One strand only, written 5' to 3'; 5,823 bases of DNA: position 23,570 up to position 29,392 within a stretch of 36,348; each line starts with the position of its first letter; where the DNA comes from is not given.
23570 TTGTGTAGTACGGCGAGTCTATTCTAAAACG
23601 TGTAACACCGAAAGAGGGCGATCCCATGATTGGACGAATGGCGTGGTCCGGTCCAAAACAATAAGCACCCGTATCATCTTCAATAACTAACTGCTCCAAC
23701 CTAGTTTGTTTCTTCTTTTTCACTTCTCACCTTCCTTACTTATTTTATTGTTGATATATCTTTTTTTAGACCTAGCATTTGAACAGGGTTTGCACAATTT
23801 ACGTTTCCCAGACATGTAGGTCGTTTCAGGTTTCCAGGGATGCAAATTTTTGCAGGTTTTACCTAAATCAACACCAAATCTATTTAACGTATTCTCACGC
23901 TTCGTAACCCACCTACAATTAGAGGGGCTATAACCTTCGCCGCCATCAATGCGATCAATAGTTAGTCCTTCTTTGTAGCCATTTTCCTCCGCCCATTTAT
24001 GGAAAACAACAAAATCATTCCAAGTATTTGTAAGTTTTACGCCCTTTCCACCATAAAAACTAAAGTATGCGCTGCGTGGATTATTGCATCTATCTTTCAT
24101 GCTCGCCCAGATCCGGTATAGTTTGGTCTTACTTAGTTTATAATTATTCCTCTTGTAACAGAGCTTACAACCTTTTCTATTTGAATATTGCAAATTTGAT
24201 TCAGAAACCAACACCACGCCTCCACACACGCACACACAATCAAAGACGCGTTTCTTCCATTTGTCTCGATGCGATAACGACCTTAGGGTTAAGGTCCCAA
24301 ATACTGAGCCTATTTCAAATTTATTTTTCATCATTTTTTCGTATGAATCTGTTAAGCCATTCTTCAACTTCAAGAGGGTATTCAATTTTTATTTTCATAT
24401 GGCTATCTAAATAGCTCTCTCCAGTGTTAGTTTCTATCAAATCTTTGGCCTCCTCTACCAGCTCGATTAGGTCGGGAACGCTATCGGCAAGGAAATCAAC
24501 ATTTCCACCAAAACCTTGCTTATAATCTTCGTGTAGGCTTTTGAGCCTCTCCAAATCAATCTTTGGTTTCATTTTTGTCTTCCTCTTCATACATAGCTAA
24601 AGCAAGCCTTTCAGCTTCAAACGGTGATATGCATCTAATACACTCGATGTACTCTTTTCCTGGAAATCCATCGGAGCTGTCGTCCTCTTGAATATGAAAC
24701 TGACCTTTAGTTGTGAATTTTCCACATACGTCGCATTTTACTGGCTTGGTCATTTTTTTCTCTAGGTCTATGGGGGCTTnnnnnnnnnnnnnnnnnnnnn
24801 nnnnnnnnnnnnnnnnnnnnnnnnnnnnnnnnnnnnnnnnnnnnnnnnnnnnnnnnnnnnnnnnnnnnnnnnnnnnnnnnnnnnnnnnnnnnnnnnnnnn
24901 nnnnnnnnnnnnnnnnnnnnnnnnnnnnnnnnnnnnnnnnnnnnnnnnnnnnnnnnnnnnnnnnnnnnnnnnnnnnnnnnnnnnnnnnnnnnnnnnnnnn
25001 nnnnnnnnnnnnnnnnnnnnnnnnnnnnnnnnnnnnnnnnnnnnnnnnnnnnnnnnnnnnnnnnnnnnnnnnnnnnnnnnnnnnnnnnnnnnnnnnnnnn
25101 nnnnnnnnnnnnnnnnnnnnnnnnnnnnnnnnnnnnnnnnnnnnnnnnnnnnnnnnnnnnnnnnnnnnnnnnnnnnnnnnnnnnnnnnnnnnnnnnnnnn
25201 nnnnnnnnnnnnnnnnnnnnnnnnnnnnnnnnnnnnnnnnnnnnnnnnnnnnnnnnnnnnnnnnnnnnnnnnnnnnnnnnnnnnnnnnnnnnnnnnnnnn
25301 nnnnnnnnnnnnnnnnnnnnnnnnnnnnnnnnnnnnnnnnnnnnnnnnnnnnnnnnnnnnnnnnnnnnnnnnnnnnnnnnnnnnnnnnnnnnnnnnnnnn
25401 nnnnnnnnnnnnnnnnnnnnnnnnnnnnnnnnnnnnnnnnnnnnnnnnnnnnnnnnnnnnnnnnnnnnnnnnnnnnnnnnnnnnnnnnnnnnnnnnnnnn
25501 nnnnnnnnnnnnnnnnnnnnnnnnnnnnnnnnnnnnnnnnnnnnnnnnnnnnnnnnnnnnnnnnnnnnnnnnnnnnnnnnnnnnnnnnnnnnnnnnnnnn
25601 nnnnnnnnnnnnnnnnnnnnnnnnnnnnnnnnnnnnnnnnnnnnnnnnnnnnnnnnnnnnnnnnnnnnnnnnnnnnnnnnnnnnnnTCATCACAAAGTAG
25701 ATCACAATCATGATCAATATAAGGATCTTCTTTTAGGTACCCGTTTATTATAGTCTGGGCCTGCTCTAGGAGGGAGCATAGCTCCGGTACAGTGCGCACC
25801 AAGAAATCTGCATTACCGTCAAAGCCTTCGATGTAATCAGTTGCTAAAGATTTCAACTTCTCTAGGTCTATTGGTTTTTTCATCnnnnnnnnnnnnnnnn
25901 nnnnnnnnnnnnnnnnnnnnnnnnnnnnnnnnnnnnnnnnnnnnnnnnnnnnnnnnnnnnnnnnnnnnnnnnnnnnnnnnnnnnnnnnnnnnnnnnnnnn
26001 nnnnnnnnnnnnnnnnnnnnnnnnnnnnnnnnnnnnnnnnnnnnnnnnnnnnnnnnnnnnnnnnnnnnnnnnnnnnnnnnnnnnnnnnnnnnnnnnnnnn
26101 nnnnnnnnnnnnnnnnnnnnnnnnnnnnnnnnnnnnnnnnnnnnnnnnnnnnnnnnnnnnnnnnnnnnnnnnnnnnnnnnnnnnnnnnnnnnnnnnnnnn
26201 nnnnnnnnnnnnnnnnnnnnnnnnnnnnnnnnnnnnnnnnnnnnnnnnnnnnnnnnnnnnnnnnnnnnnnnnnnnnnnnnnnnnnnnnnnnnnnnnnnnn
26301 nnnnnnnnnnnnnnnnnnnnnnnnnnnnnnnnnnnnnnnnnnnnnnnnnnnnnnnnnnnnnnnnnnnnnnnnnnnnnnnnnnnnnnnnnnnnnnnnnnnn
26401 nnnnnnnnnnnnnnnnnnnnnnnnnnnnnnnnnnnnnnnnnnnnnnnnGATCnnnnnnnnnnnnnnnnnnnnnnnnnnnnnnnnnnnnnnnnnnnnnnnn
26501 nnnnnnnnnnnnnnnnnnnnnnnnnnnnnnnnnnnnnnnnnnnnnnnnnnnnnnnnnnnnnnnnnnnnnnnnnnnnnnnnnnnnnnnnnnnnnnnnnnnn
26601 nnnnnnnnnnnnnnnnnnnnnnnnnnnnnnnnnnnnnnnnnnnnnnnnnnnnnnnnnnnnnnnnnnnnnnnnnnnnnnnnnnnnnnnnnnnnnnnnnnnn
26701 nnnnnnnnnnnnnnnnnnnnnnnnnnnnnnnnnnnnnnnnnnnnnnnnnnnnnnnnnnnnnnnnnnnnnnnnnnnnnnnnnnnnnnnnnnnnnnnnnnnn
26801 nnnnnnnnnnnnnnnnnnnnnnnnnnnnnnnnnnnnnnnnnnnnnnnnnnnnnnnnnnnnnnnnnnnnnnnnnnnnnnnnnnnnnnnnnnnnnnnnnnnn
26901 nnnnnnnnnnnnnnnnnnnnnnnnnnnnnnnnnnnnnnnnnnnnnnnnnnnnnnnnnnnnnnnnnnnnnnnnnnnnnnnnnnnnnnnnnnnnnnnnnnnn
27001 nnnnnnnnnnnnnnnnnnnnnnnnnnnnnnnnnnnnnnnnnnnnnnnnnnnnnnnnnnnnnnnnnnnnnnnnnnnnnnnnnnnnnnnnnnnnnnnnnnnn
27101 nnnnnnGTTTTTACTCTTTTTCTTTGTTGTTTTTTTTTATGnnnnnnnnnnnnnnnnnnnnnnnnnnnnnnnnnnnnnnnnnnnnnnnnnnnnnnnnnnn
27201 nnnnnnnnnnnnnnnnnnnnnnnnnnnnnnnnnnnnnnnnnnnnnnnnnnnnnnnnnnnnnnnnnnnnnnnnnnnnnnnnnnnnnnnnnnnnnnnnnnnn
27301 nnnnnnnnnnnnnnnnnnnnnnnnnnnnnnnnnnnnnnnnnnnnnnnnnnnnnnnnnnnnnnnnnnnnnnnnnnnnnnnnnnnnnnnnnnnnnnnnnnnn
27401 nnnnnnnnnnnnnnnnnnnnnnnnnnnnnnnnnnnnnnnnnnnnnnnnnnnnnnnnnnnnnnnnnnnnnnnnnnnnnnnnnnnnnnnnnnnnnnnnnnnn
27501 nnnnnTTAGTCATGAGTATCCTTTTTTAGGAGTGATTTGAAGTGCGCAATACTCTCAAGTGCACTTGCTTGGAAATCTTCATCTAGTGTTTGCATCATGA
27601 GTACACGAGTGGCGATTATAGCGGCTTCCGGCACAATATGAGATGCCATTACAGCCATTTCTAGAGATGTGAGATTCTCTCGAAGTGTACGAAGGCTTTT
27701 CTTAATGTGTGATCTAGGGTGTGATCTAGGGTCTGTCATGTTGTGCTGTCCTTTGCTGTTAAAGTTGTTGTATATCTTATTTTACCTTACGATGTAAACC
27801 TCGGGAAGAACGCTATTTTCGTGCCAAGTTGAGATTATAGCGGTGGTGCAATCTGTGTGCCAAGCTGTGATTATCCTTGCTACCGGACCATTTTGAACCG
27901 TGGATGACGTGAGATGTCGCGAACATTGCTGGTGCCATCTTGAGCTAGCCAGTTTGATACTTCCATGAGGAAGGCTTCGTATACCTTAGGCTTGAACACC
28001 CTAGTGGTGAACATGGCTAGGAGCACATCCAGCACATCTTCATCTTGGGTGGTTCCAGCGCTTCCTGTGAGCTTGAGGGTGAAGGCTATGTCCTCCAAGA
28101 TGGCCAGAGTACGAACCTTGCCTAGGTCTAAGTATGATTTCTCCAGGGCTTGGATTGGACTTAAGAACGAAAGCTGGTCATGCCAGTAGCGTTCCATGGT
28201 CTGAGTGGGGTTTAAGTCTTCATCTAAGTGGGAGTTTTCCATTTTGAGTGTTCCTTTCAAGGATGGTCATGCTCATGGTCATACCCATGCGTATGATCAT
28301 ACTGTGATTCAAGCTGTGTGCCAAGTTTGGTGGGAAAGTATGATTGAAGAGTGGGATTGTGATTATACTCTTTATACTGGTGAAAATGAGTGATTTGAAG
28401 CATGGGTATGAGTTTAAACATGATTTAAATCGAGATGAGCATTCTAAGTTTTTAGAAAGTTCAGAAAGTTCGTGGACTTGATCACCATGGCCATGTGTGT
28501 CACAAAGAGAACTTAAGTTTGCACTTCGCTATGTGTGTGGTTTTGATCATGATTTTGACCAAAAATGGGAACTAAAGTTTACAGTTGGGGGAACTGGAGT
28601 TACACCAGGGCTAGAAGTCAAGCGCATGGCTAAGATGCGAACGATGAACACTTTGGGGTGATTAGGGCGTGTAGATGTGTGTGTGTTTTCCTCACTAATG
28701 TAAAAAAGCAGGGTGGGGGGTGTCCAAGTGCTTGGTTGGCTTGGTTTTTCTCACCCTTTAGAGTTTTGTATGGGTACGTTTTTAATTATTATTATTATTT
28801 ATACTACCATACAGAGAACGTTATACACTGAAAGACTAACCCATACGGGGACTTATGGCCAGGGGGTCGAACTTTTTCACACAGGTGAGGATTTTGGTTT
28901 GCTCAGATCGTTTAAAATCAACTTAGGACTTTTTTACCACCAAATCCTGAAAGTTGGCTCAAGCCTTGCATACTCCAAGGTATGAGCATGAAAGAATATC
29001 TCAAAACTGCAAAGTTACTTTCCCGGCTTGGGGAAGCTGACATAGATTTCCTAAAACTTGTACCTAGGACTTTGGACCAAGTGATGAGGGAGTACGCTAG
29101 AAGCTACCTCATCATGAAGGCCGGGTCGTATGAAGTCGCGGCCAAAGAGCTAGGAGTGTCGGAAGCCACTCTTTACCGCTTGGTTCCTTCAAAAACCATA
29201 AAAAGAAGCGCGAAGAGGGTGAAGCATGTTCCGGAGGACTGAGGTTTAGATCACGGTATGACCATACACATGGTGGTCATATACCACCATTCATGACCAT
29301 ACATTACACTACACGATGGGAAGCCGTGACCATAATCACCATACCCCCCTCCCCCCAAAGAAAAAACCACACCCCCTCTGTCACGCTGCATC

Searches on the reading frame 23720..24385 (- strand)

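Call 9: search_protein_families(library=phrogs, proteins=[window:23720-24385:-])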
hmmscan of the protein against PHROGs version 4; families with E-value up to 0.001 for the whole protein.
window:23720-24385:- (221 aa): 11 families
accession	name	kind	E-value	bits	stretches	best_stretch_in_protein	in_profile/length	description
phrog_374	-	DNA, RNA and nucleotide metabolism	4.1e-43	149.1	1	15-170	188-353/617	HNH endonuclease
phrog_3377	-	DNA, RNA and nucleotide metabolism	1.7e-31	110.6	1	83-176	8-95/196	HNH endonuclease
phrog_8790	-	DNA, RNA and nucleotide metabolism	3.9e-26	93.5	1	82-169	18-103/241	restriction endonuclease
phrog_2081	-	DNA, RNA and nucleotide metabolism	1.5e-24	88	1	78-169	93-195/433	HNH endonuclease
phrog_953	-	DNA, RNA and nucleotide metabolism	6.5e-19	69.5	1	78-168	213-304/420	HNH endonuclease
phrog_1035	-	DNA, RNA and nucleotide metabolism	3.9e-09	37.8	1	50-166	63-208/271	endonuclease VII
phrog_826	-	DNA, RNA and nucleotide metabolism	7.1e-08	33.3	1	140-211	127-204/281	HNH endonuclease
phrog_3118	-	DNA, RNA and nucleotide metabolism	2e-06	28.5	1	138-185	66-112/287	HNH endonuclease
phrog_3322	-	DNA, RNA and nucleotide metabolism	8.5e-05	23.5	1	141-167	106-132/162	endonuclease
phrog_27240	-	unknown function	0.0003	22.2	1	18-89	1-67/132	-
phrog_4578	-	DNA, RNA and nucleotide metabolism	0.00034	21.5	1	130-169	18-59/130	HNH endonuclease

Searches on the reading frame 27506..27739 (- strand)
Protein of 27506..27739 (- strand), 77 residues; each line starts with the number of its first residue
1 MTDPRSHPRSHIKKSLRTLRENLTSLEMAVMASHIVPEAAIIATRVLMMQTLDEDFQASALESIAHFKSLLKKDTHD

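Call 62: search_protein_families(library=pfam, alignment_id=A8, max_evalue=0.01)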
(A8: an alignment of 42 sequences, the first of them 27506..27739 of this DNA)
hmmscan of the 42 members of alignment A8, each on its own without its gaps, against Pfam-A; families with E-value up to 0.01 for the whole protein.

A. member 1, window:27506-27739:- (77 aa): 0 families

B. families by the number of members that match (of 42 scanned): 14 families
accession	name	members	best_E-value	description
PF18909.5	dGTP_diPhyd_N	1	1.1e-16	dATP/dGTP diphosphohydrolase, N-terminal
PF03819.22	MazG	1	2.6e-07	MazG nucleotide pyrophosphohydrolase domain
PF13479.12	AAA_24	1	7.4e-06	AAA domain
PF12917.13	YfbR-like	1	3.7e-05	5'-deoxynucleotidase YfbR-like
PF02557.22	VanY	1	5.3e-05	D-alanyl-D-alanine carboxypeptidase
PF12728.13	HTH_17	1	0.00092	Helix-turn-helix domain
PF13309.12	HTH_22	1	0.0011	HTH domain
PF01930.23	Cas_Cas4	1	0.002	Domain of unknown function DUF83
PF23657.1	DUF7151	1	0.0022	Domain of unknown function (DUF7151)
PF13023.12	HD_3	1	0.0035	HD domain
PF03186.18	CobD_Cbib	1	0.007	CobD/Cbib protein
PF01206.22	TusA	1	0.0083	Sulfurtransferase TusA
PF13518.12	HTH_28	1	0.0085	Helix-turn-helix domain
PF13384.12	HTH_23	1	0.0096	Homeodomain-like domain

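Call 63: search_protein_families(library=pfam, proteins=[window:27506-27739:-], max_evalue=0.05)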
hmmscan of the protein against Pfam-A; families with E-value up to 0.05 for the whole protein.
window:27506-27739:- (77 aa): 0 families

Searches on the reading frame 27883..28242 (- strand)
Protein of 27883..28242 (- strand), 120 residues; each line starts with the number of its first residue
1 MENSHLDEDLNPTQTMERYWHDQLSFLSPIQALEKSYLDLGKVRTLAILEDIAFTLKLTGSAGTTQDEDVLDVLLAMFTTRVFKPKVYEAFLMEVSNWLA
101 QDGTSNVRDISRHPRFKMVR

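Call 53: find_homologous_proteins(query=window:27883-28242:-)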
Query seq(120 aa) (120 aa): 2 proteins with E <= 0.001 among 4 candidates.
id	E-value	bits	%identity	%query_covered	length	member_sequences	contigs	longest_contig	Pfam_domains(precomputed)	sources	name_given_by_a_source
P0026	5.6e-73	260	100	100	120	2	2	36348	-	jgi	-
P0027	4.4e-55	202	79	100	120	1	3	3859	-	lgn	-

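Call 54: find_encoding_contigs(protein=P0027, flank=10000, max_places=3)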
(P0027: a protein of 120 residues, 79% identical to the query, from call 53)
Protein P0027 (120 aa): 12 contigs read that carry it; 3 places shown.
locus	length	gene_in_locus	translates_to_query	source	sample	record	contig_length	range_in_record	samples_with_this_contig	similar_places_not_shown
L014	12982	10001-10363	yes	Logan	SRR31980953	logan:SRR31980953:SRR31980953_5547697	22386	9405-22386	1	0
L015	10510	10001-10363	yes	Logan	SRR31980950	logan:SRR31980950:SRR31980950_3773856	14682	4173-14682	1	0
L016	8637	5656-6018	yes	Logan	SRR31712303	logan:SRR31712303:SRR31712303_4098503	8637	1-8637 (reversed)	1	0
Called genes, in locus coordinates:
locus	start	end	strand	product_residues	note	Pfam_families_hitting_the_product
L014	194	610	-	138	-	-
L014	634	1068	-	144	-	-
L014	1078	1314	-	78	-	-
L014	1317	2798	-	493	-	-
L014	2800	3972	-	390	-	-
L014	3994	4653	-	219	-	-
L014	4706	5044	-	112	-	-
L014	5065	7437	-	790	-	-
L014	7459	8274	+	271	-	-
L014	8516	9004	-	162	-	-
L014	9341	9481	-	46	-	-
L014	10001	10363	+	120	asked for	-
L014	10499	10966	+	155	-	-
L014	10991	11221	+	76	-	-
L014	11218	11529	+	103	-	-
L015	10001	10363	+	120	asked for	-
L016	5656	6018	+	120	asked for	-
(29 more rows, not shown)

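Call 55: find_encoding_contigs(protein=P0026, flank=3000, max_places=3)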
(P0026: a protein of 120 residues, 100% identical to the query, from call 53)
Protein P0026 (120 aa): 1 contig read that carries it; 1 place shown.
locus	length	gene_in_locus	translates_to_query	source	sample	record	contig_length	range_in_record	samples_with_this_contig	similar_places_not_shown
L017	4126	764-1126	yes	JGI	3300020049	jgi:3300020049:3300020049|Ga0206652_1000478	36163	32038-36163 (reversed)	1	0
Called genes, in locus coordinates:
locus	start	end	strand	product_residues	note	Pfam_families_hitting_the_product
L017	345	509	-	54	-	-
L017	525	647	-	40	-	-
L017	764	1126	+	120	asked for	-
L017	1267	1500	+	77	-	-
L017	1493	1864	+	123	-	-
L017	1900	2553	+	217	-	PF09411:PagL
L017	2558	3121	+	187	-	-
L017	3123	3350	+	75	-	-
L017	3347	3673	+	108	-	-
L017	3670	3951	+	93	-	-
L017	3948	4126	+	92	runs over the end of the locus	-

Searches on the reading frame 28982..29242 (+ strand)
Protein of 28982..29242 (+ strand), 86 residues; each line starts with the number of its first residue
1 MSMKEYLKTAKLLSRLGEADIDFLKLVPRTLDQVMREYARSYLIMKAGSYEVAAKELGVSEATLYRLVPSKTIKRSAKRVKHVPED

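Call 63: search_protein_families(library=pfam, proteins=[window:28982-29242:+], max_evalue=0.05)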
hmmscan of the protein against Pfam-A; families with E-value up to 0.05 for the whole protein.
window:28982-29242:+ (86 aa): 6 families
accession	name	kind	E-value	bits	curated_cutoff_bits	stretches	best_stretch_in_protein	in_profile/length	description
PF12728.13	HTH_17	-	0.00092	19.9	27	1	53-78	7-31/51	Helix-turn-helix domain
PF13309.12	HTH_22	-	0.0011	19.4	29.6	1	48-66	42-60/63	HTH domain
PF13518.12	HTH_28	-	0.0085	16.6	25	1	45-68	11-33/52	Helix-turn-helix domain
PF13384.12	HTH_23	-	0.0096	16.2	24.6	1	49-68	19-38/50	Homeodomain-like domain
PF13551.12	HTH_29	-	0.014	15.9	28.1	1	45-68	8-33/64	Winged helix-turn helix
PF02954.25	HTH_8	-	0.021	15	22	0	53-66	24-37/42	Bacterial regulatory protein, Fis family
